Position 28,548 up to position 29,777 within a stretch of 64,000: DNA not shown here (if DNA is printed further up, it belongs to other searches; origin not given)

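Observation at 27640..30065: Uncharacterised three-gene module beside VapBC and CRISPR-Cas: TM-anchored GIDE-like protein + tandem GIY-YIG-like protein + small 4-TM protein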

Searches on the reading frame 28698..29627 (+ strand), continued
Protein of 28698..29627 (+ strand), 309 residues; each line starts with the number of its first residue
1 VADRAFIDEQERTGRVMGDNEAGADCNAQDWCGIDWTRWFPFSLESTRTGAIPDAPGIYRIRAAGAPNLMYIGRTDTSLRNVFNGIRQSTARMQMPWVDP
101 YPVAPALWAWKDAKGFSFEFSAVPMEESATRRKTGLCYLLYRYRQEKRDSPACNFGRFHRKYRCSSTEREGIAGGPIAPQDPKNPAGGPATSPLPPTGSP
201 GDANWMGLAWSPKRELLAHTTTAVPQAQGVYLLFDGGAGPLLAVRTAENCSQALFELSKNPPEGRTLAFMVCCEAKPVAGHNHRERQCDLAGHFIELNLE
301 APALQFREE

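Call 63: search_dna_similar(query=window:28746-29627:+, collection=plasmids, mode=protein, max_evalue=0.001)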
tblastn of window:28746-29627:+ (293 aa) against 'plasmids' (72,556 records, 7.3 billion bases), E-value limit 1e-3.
Records with a match: 13; places in all: 13; records where one place covers at least 80% of the query: 6.
Best place of each record, by identity: <60% 13.
By first word of the organism name: Tolypothrix 2; Natrinema 1; Natrialbaceae 1; Haladaptatus 1; Halalkalicoccus 1; Salinibacter 1; Haloarcula 1; Microchaete 1; Halobacterium 1; Natronorubrum 1; and 2 more.
By predicted mobility (MOB-suite, as given by PLSDB): non-mobilizable 10; mobilizable 3.
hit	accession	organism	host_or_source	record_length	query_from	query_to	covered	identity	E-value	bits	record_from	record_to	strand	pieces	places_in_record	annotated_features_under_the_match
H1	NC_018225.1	Natrinema sp. J7-2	-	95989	11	290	96%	30.9%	1e-26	116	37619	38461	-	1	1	hypothetical protein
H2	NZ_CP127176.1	Natrialbaceae archaeon AArc-T1-2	sediments,sediments from hypersaline ...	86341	12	290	95%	30.3%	4e-25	112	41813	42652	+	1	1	GIY-YIG nuclease family protein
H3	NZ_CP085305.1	Haladaptatus pallidirubidus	cell culture,saline soil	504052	9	290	96%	29.5%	5e-23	105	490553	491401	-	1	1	GIY-YIG nuclease family protein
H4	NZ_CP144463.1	Halalkalicoccus sp. FCH27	cell culture,Salt lake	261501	9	290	96%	28.3%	3e-18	92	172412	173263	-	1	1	hypothetical protein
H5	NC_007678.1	Salinibacter ruber DSM 13855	-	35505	9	293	97%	26.3%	4e-12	74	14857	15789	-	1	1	hypothetical protein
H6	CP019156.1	Haloarcula taiwanensis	single cell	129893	14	258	84%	30.3%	1e-22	104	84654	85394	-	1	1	hypothetical protein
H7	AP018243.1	Microchaete diplosiphon NIES-3275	-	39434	19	215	67%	30.8%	1e-16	87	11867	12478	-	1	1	hypothetical protein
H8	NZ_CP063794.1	Tolypothrix sp. PCC 7712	Soil sample,soil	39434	19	215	67%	30.8%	1e-16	87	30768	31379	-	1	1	GIY-YIG nuclease family protein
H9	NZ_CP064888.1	Tolypothrix sp. PCC 7601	Fresh water sample,Fresh water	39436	19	215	67%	30.8%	1e-16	87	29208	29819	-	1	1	hypothetical protein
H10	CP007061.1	Halobacterium sp. DL1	-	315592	15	200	63%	24.5%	1e-4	51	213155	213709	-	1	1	none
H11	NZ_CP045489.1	Natronorubrum aibiense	single cell,Xinjiang Aibi Salt Lake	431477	53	161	37%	35.1%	2e-9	66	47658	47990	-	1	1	hypothetical protein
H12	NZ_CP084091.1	Halomicrobium urmianum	cell culture,salt lake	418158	9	72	22%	37.5%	1e-5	54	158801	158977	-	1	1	hypothetical protein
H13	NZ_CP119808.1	Halorussus lipolyticus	cell culture,coastal saline-alkali land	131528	15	72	20%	36.2%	9e-4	48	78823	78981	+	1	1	hypothetical protein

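Call 64: get_annotated_region(hit=H2, flank=6000)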
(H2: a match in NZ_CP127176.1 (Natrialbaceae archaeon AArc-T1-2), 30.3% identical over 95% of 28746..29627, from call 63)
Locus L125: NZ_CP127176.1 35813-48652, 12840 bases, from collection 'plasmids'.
description: Natrialbaceae archaeon AArc-T1-2 plasmid plAArc-T1-2-S, complete sequence
organism: Natrialbaceae archaeon AArc-T1-2 (NCBI taxid 3053904)
taxonomy: Archaea; Euryarchaeota; Halobacteria; Halobacteriales; Natrialbaceae; Natrarchaeobaculum; Natrialbaceae archaeon AArc-T1-2
host: -; source: sediments,sediments from hypersaline soda lakes; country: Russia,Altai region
typing (MOB-suite, as given by PLSDB): non-mobilizable
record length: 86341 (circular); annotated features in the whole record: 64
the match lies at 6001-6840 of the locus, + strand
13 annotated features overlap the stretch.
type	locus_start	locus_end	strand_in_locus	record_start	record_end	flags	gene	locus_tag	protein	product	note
CDS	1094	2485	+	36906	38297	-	-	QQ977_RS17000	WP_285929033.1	AAA family ATPase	-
CDS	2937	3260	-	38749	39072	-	-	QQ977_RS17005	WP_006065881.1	hypothetical protein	-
CDS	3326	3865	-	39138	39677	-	-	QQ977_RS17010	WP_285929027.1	hypothetical protein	-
CDS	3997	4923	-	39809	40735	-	-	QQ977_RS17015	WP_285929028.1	ArdC-like ssDNA-binding domain-containing protein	-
CDS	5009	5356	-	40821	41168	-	-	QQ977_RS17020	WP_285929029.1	hypothetical protein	-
CDS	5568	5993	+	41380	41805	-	-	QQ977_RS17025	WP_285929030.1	DUF6884 domain-containing protein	-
CDS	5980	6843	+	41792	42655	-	-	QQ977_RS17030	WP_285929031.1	GIY-YIG nuclease family protein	-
CDS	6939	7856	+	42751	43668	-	-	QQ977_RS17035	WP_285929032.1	DUF1837 domain-containing protein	-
CDS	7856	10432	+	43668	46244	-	-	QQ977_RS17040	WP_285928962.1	DEAD/DEAH box helicase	-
CDS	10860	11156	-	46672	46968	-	-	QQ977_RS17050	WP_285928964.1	hypothetical protein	-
CDS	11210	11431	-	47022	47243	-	-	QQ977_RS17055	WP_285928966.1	hypothetical protein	-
CDS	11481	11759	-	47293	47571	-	-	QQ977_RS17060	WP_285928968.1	hypothetical protein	-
CDS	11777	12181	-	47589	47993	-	-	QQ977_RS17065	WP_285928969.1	DUF6166 domain-containing protein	-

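Call 65: get_annotated_region(hit=H1, flank=6000)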
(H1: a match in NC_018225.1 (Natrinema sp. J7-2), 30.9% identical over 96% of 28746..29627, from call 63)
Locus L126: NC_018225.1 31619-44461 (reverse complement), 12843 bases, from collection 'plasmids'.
description: Natrinema sp. J7-2 plasmid pJ7-1, complete sequence
organism: Natrinema sp. J7-2 (NCBI taxid 406552)
taxonomy: Archaea; Euryarchaeota; Halobacteria; Halobacteriales; Natrialbaceae; Natrinema; Natrinema sp. J7-2
host: -; source: -; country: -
typing (MOB-suite, as given by PLSDB): non-mobilizable; mating-pair formation MPF_T
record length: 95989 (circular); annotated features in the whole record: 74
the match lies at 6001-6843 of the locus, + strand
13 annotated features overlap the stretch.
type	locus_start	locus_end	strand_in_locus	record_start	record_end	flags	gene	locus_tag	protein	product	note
CDS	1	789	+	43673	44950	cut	-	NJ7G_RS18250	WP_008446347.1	orc1/cdc6 family replication initiation protein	-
CDS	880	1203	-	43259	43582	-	-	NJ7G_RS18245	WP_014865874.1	hypothetical protein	-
CDS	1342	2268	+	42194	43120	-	-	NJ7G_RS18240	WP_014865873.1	helix-turn-helix domain-containing protein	GO:0006355 - regulation of DNA-templated transcription [Evidence IEA]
CDS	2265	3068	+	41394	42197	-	-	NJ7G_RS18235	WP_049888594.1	DUF6036 family nucleotidyltransferase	-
CDS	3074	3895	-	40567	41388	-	-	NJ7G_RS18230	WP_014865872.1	hypothetical protein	-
CDS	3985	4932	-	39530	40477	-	-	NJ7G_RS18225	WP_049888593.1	ArdC-like ssDNA-binding domain-containing protein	-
CDS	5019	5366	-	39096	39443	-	-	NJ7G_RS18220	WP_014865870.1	hypothetical protein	-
CDS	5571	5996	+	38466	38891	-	-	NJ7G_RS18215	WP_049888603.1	DUF6884 domain-containing protein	-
CDS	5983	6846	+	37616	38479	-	-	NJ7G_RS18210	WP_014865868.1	hypothetical protein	-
CDS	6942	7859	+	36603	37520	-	-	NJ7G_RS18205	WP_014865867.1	DUF1837 domain-containing protein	-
CDS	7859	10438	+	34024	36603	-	-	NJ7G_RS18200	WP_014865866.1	DEAD/DEAH box helicase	-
CDS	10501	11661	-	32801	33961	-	-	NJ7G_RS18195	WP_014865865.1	hypothetical protein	-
CDS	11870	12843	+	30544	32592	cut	-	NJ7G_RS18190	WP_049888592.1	hypothetical protein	-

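Call 66: get_annotated_region(hit=H8, flank=6000)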
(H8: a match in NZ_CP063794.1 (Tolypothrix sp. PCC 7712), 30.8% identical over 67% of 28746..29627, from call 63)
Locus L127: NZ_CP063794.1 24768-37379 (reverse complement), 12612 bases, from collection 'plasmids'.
description: Tolypothrix sp. PCC 7712 plasmid unnamed9, complete sequence
organism: Tolypothrix sp. PCC 7712 (NCBI taxid 2596898)
taxonomy: Bacteria; Cyanobacteriota; Cyanophyceae; Nostocales; Tolypothrichaceae; Tolypothrix; Tolypothrix sp. PCC 7712
host: -; source: Soil sample,soil; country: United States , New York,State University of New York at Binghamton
typing (MOB-suite, as given by PLSDB): mobilizable; relaxase MOBF
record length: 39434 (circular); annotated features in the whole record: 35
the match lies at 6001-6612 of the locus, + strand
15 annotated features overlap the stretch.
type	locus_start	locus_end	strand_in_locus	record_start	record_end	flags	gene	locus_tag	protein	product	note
CDS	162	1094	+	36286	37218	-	parM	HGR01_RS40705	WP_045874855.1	plasmid segregation protein ParM domain-containing protein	-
CDS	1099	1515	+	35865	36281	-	-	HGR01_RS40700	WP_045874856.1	hypothetical protein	-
CDS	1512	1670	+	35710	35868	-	-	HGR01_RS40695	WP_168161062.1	hypothetical protein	-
CDS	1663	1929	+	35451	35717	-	-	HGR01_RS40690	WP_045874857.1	hypothetical protein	-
CDS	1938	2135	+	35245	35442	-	-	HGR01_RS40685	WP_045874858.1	hypothetical protein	-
CDS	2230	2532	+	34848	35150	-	-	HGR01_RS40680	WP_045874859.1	hypothetical protein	-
CDS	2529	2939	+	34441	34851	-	-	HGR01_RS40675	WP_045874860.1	hypothetical protein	-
CDS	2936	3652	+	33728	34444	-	-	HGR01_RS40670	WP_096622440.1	hypothetical protein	-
CDS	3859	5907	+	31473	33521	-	-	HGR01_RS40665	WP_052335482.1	hypothetical protein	-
CDS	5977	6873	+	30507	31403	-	-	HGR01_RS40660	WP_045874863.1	GIY-YIG nuclease family protein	-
CDS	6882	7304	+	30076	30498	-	-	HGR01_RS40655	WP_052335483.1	DUF6884 domain-containing protein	-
CDS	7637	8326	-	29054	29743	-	-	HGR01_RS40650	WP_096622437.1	hypothetical protein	-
CDS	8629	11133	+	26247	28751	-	-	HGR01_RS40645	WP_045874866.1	NACHT domain-containing NTPase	-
CDS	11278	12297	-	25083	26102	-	-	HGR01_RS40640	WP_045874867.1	tyrosine-type recombinase/integrase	GO:0015074 - DNA integration [Evidence IEA]; GO:0006310 - DNA recombination [Evidence IEA]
CDS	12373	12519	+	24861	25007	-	-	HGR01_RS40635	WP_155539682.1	hypothetical protein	-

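Call 67: get_annotated_region(hit=H5, flank=6000)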
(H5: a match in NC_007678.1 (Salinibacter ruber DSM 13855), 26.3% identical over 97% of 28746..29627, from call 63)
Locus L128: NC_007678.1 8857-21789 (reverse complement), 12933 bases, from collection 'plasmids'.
description: Salinibacter ruber DSM 13855 plasmid pSR35, complete sequence
organism: Salinibacter ruber DSM 13855 (NCBI taxid 309807)
taxonomy: Bacteria; Rhodothermota; Rhodothermia; Rhodothermales; Salinibacteraceae; Salinibacter; Salinibacter ruber; Salinibacter ruber DSM 13855
host: -; source: -; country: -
typing (MOB-suite, as given by PLSDB): non-mobilizable; replicon rep_cluster_993
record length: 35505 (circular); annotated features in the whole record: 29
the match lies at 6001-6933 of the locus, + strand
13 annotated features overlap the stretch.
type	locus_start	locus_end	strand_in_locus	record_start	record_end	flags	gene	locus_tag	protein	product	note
CDS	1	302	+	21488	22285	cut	-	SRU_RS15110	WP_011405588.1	hypothetical protein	-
CDS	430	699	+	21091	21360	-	-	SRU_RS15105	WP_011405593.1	hypothetical protein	-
CDS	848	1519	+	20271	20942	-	-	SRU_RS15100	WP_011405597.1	lipoprotein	-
CDS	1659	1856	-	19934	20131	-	-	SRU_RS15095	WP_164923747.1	hypothetical protein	-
CDS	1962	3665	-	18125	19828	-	-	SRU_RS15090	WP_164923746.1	hypothetical protein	-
CDS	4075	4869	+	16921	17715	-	-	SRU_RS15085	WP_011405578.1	hypothetical protein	-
CDS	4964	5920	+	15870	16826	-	-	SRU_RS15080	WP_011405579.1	hypothetical protein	-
CDS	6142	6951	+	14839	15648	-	-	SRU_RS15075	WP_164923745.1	hypothetical protein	-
CDS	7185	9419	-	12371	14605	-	-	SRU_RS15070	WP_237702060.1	carboxypeptidase-like regulatory domain-containing protein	-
CDS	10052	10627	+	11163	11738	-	-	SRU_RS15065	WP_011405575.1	tyrosine-type recombinase/integrase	GO:0015074 - DNA integration [Evidence IEA]; GO:0006310 - DNA recombination [Evidence IEA]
CDS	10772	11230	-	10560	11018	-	-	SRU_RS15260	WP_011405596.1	hypothetical protein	-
CDS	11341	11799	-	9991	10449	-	-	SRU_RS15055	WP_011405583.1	hypothetical protein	-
CDS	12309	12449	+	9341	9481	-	-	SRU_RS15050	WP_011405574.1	tyrosine-type recombinase/integrase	GO:0015074 - DNA integration [Evidence IEA]; GO:0006310 - DNA recombination [Evidence IEA]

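Call 78: search_protein_families(library=padloc, alignment_id=A1, max_evalue=0.1)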
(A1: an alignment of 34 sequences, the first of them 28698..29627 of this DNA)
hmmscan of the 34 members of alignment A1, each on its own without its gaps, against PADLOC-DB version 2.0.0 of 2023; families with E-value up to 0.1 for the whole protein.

A. member 1, window:28698-29627:+ (309 aa): 0 families

B. families by the number of members that match (of 34 scanned): 9 families
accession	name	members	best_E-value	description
PDLC04925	PDC-S14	10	3.9e-07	-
PDLC04923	PDC-S14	7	2.2e-05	-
PDLC04922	PDC-S14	6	0.00059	-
PDLC04924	PDC-S14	5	0.0011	-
PDLC05043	PDC-S57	1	0.0021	-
PDLC02119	Csn2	1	0.037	-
PDLC02367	PycC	1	0.039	-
PDLC00766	PycC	1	0.046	Pycsar cyclase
PDLC02589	DrmC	1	0.051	DrmC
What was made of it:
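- Closest known: PADLOC candidate PDC-S14. Same: 10 of 34 b homologues hit it at up to E 3.9e-07 (call 78).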

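Call 79: search_protein_families(library=phrogs, proteins=[window:28746-29627:+, P0059], max_evalue=0.1)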
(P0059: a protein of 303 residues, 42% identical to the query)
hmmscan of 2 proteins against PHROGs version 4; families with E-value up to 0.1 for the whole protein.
window:28746-29627:+ (293 aa): 0 families

P0059 (303 aa): 2 families
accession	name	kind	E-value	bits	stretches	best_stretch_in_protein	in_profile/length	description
phrog_12629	-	unknown function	0.077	13.1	0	218-250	49-85/303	-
phrog_1111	-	DNA, RNA and nucleotide metabolism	0.082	13.7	0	231-248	45-62/139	endonuclease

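Call 83: search_protein_families(library=padloc, proteins=[window:28746-29627:+, P0059, P0048, P0011], max_evalue=1)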
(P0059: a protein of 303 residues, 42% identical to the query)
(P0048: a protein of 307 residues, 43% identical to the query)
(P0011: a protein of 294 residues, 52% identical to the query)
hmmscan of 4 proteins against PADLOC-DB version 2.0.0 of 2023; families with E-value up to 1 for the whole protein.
window:28746-29627:+ (293 aa): 0 families

P0059 (303 aa): 4 families
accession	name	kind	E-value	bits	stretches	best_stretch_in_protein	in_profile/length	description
PDLC04925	PDC-S14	-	3.9e-07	27.3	1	219-251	62-97/301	-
PDLC04923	PDC-S14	-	2.2e-05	21.7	1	219-251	70-106/320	-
PDLC04924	PDC-S14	-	0.0067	14.1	1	221-251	51-82/280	-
PDLC04922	PDC-S14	-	0.02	12.1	1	197-252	26-79/305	-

P0048 (307 aa): 4 families
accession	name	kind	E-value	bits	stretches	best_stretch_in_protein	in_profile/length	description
PDLC04925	PDC-S14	-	8.1e-07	26.3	1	223-255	62-97/301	-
PDLC04923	PDC-S14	-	3.3e-05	21.1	1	223-255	70-106/320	-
PDLC04924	PDC-S14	-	0.0035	15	1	225-255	51-82/280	-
PDLC04922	PDC-S14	-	0.0047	14.2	1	201-256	26-79/305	-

P0011 (294 aa): 0 families
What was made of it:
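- On Multi-gene defence system (a+b+c): PDC-S14 hits of b homologues are motif-only (call 83).
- Closest known: PADLOC candidate PDC-S14. Different: The hits cover only about 35 residues, profile positions 62-97 of 301 (call 83).
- Tried and rejected: A PDC-S14 relationship for b is rejected as membership, because only the 35-residue GIY-YIG core aligns (call 83).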

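Call 94: get_annotated_region(hit=H3, flank=4000)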
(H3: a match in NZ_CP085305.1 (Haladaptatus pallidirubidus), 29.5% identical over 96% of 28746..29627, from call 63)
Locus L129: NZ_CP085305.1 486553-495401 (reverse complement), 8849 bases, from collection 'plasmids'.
description: Haladaptatus pallidirubidus strain YIM 93656 plasmid unnamed4, complete sequence
organism: Haladaptatus pallidirubidus (NCBI taxid 1008152)
taxonomy: Archaea; Euryarchaeota; Halobacteria; Halobacteriales; Haladaptataceae; Haladaptatus; Haladaptatus pallidirubidus
host: -; source: cell culture,saline soil; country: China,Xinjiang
typing (MOB-suite, as given by PLSDB): non-mobilizable
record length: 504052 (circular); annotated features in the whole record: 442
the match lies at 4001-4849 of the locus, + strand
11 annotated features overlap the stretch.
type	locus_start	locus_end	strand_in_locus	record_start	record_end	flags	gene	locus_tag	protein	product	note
CDS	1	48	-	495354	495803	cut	-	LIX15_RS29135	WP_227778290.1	hypothetical protein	-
CDS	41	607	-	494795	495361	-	-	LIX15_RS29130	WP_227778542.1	hypothetical protein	-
CDS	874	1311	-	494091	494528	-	-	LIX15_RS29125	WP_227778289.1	SWIM zinc finger family protein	-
CDS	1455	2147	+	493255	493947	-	-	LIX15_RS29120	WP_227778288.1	nucleotidyltransferase domain-containing protein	-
CDS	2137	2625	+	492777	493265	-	-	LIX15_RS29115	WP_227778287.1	hypothetical protein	-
CDS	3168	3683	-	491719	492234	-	-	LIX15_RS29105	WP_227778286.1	hypothetical protein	-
CDS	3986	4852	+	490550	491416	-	-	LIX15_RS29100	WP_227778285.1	GIY-YIG nuclease family protein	-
CDS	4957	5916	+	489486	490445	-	-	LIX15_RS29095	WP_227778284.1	DUF4268 domain-containing protein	-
CDS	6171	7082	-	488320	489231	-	-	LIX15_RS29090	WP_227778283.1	hypothetical protein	-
CDS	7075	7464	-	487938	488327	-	-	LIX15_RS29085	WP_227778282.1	hypothetical protein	-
CDS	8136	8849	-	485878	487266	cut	-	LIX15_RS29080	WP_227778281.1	hypothetical protein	-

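Call 95: get_annotated_region(hit=H4, flank=4000)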
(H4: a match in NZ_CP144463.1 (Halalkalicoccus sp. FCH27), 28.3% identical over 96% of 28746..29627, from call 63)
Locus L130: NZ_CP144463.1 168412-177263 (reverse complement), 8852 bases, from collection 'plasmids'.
description: Halalkalicoccus sp. FCH27 plasmid unnamed2, complete sequence
organism: Halalkalicoccus sp. FCH27 (NCBI taxid 3117459)
taxonomy: Archaea; Euryarchaeota; Halobacteria; Halobacteriales; Halococcaceae; Halalkalicoccus; Halalkalicoccus sp. FCH27
host: -; source: cell culture,Salt lake; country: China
typing (MOB-suite, as given by PLSDB): non-mobilizable
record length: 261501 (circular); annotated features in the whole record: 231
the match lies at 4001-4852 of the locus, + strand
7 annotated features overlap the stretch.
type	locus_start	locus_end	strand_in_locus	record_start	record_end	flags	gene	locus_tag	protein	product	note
CDS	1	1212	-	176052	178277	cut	-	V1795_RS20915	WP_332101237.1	AAA domain-containing protein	-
CDS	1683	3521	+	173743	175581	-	-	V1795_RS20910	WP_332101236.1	DUF262 domain-containing HNH endonuclease family protein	-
CDS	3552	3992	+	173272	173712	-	-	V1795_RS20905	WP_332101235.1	DUF6884 domain-containing protein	-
CDS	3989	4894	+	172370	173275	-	-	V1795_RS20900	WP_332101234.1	hypothetical protein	-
CDS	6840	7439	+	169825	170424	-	-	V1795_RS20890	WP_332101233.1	hypothetical protein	-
CDS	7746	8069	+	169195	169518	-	-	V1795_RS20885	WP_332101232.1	helix-turn-helix transcriptional regulator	-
CDS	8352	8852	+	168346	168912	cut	-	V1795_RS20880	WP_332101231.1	hypothetical protein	-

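Call 96: get_annotated_region(hit=H6, flank=4000)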
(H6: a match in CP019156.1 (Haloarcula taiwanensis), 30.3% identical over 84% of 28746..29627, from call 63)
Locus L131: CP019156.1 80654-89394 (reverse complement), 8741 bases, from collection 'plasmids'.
description: Haloarcula taiwanensis strain Taiwanensis plasmid pNYT1, complete sequence
organism: Haloarcula taiwanensis (NCBI taxid 1932004)
taxonomy: Archaea; Euryarchaeota; Halobacteria; Halobacteriales; Haloarculaceae; Haloarcula; Haloarcula taiwanensis
host: -; source: single cell; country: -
typing (MOB-suite, as given by PLSDB): non-mobilizable; mating-pair formation MPF_T
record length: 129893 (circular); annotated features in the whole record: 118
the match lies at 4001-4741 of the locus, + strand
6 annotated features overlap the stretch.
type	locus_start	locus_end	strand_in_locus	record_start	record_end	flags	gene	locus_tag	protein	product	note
CDS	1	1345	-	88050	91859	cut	-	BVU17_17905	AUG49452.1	helicase SNF2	-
CDS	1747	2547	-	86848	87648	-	-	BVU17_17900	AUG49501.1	hypothetical protein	-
CDS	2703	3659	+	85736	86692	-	-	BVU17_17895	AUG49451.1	hypothetical protein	-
CDS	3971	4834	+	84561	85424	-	-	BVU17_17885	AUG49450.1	hypothetical protein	-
CDS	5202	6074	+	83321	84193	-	-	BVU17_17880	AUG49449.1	hypothetical protein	-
CDS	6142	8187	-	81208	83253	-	-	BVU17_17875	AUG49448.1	ATP-dependent DNA helicase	-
